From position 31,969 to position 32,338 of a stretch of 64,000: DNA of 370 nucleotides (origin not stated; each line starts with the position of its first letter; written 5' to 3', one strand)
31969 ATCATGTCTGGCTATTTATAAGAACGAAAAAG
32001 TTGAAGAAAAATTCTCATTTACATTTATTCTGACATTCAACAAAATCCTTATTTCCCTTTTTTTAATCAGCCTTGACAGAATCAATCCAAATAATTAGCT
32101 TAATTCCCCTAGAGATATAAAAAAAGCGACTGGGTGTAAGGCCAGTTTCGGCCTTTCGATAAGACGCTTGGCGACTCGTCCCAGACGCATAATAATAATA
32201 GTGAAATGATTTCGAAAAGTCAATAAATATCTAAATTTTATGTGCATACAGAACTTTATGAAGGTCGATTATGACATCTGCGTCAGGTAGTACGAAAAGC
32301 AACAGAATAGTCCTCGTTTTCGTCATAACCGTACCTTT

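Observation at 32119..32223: Four-copy candidate small RNA gene with its own promoter and terminator (also 40626-40732, 43107-43211, truncated 54795-54886)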

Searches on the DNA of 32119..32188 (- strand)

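Call 45: build_rna_model(alignment_id=A2, structure=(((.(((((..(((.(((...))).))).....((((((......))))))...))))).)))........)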
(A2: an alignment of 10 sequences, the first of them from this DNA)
Model R1 built from alignment A2 (10 sequences, 71 columns); structure: as given.
model positions 70; base pairs 20; branch points 1; effective number of sequences 1.52; information 0.805 bits per position. Calibrated on 0.2 Mb of random sequence (short: E-values are rough).
structure used (alignment columns):
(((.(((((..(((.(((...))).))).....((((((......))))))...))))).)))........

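Call 46: search_with_rna_model(model_id=R1, sources=[window, L001, L002, L003, L004, L008, L009, L010, L011, L012, L013, L014, L015, L016, L017, L018, L019, L020, L021, L022, L023, L024, L025, L026, L027, L028, L029, L030, L031, L032, L033], max_evalue=10)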
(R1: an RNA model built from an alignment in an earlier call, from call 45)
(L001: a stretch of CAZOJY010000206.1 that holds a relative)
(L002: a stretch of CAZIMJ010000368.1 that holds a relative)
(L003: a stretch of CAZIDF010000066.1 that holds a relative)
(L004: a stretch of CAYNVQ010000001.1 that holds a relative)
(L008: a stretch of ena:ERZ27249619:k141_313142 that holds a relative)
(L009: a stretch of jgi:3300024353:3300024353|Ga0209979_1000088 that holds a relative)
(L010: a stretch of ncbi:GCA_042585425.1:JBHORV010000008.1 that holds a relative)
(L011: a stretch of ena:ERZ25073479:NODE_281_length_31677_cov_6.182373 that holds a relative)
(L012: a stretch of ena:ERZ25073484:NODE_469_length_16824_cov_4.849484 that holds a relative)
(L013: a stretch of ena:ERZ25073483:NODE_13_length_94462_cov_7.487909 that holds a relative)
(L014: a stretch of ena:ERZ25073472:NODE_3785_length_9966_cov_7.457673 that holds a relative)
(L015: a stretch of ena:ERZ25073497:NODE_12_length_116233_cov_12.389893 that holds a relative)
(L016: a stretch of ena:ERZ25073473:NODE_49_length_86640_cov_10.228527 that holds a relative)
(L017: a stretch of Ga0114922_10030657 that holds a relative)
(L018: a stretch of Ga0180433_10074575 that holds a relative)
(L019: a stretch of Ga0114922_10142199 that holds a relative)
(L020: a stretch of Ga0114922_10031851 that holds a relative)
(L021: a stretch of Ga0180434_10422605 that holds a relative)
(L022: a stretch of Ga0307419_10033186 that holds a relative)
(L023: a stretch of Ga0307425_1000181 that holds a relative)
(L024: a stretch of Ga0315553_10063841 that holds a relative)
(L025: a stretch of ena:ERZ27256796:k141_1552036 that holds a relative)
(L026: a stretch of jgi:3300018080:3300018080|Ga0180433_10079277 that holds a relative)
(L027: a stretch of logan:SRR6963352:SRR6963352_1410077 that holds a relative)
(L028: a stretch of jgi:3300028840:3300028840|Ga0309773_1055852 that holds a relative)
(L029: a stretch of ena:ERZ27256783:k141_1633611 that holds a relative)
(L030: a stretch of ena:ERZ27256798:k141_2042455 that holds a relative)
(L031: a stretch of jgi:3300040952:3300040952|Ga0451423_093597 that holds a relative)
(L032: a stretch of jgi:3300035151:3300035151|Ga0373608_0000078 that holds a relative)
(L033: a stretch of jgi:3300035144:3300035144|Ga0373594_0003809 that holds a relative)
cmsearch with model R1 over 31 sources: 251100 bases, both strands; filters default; matches with E-value up to 10: 24.
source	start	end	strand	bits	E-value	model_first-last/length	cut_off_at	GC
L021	630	699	+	103.8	3e-29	1-70/70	no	0.51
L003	115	184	-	102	1.1e-28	1-70/70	no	0.53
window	40628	40697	-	101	2.2e-28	1-70/70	no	0.5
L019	1965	2034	-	101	2.2e-28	1-70/70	no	0.5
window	32119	32188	-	100.5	3.4e-28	1-70/70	no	0.54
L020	1764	1833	+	100.5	3.4e-28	1-70/70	no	0.54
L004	3835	3904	+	100.3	3.9e-28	1-70/70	no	0.54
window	43107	43176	-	99.5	7e-28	1-70/70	no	0.53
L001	1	67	-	94.4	2.6e-26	1-67/70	3'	0.54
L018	195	263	+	93.6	4.6e-26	1-70/70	no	0.54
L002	5043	5111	-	93.3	5.7e-26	1-70/70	no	0.54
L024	1426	1494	+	93.3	5.7e-26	1-70/70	no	0.54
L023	1198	1267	+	90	6.2e-25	1-70/70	no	0.54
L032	2743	2811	-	87.7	3.2e-24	1-70/70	no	0.54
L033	1494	1562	-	87.7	3.2e-24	1-70/70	no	0.54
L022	1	67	-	85.4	1.7e-23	1-68/70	3'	0.55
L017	2816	2878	+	71.2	4.5e-19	1-70/70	no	0.51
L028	101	143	+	9.4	8.9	1-70/70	no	0.44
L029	144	186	+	9.4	8.9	1-70/70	no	0.44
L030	144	186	+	9.4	8.9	1-70/70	no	0.44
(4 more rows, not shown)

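Call 63: search_with_rna_model(model_id=R1, sources=[L034, L035, L036, L037, L038, L039, L040, L041, L042, L043, L044, L045], max_evalue=1, show_alignments=6)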
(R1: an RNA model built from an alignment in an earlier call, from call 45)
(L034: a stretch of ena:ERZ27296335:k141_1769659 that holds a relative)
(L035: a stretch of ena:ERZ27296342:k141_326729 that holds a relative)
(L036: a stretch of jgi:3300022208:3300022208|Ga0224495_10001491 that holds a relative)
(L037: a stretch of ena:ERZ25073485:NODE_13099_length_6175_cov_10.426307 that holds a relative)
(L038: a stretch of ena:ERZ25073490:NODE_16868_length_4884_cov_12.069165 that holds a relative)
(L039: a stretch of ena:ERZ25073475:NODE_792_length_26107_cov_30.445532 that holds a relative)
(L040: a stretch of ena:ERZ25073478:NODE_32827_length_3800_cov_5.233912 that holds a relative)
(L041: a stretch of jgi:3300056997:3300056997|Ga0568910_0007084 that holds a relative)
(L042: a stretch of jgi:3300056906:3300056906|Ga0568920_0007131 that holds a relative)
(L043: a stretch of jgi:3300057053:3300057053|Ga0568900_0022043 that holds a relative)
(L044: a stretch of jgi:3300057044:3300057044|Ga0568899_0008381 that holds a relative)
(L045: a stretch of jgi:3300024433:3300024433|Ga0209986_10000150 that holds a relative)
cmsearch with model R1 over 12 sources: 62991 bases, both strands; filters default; matches with E-value up to 1: 10.
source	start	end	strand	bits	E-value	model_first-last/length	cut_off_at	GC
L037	4088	4157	+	101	5.6e-29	1-70/70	no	0.5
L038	2851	2920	+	101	5.6e-29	1-70/70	no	0.5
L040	1713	1782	+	101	5.6e-29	1-70/70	no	0.5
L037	1702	1771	+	99.5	1.7e-28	1-70/70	no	0.53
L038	465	534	+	99.5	1.7e-28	1-70/70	no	0.53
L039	1749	1818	+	99.5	1.7e-28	1-70/70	no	0.53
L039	4135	4185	+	67.5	1.7e-18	1-51/70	3'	0.53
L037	1695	1764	-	13.2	0.14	1-70/70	no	0.54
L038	458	527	-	13.2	0.14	1-70/70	no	0.54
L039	1742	1811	-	13.2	0.14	1-70/70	no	0.54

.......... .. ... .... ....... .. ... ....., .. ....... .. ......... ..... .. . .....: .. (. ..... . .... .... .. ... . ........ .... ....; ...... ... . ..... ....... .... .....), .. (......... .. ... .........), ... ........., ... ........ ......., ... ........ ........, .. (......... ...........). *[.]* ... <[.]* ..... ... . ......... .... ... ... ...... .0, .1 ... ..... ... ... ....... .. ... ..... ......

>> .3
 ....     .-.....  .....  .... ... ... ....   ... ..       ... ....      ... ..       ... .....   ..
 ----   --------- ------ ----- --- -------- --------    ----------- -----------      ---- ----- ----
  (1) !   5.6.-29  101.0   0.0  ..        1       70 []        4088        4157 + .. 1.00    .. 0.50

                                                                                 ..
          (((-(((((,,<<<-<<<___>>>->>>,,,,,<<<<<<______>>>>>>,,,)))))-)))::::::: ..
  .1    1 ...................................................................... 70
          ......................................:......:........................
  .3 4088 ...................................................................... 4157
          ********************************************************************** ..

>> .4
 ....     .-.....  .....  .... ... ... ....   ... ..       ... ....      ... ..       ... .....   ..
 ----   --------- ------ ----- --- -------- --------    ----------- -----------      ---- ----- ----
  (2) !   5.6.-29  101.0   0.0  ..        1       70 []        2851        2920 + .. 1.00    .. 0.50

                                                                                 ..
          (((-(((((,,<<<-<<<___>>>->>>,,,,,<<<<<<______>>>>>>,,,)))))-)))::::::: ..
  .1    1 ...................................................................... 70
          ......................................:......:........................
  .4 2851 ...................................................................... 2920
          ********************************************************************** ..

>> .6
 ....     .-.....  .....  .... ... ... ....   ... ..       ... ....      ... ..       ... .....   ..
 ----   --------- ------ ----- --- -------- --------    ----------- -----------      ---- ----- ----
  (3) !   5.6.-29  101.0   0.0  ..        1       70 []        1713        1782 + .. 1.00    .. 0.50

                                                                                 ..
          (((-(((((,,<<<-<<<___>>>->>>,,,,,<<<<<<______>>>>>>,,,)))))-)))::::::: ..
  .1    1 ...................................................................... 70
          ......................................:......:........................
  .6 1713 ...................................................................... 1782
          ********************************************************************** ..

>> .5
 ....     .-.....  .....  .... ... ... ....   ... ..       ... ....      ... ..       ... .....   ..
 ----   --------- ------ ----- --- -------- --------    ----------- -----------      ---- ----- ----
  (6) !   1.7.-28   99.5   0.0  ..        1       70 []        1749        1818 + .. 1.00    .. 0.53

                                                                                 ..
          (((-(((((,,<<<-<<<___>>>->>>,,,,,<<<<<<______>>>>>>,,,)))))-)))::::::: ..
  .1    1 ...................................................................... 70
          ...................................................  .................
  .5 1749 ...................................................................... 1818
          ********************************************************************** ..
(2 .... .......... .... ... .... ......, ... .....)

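Call 78: search_with_rna_model(model_id=R1, sources=[L046, L047, L048, L049, L050], max_evalue=1)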
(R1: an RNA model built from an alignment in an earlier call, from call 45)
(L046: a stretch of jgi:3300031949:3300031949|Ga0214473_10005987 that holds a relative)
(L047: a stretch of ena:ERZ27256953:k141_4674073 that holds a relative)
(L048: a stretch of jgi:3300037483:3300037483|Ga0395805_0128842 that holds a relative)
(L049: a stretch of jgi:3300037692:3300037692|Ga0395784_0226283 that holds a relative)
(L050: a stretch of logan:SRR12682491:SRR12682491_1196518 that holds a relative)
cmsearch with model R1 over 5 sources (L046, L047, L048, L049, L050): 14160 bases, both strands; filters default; matches with E-value up to 1: 0.
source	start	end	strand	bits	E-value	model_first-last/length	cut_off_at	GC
